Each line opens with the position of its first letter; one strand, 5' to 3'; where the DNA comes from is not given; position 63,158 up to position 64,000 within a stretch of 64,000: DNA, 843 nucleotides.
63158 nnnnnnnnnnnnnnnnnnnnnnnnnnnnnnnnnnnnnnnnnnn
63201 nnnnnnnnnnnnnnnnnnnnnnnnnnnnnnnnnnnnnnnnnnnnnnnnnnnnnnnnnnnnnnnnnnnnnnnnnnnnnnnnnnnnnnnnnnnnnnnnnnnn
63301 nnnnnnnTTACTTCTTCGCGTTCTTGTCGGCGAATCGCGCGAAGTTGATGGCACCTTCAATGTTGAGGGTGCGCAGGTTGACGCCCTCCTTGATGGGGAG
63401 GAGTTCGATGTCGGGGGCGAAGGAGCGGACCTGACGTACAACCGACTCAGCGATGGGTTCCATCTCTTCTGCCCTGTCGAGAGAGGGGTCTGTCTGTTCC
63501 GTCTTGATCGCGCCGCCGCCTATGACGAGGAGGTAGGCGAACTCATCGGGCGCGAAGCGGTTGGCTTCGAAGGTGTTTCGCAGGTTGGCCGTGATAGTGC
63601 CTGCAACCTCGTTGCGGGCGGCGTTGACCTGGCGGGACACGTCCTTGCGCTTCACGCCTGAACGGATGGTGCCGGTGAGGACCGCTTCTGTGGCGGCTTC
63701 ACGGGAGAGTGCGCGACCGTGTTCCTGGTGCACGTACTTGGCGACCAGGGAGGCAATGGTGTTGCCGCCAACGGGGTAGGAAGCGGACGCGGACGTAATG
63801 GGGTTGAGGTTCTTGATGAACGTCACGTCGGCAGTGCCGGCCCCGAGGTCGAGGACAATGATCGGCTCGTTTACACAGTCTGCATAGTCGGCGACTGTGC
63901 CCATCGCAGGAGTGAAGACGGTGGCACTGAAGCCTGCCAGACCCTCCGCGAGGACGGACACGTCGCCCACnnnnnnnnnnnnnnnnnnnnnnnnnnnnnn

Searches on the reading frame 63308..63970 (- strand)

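Call 4: search_protein_families(library=pfam, proteins=[window:63308-63970:-], max_evalue=0.01)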
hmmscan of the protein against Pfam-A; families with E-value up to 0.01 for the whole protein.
window:63308-63970:- (220 aa): 3 families
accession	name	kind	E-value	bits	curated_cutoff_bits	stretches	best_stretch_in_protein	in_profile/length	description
PF21522.3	MreB-like_C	-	7.2e-14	52.9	27.8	1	39-156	1-116/123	Archaeal actin homologue MreB-like, C-terminal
PF06723.19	MreB_Mbl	-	0.00015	21.2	27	1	37-96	147-204/327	MreB/Mbl protein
PF08841.16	DDR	-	0.0061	16.1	24.6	0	33-78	131-174/328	Diol dehydratase reactivase ATPase-like domain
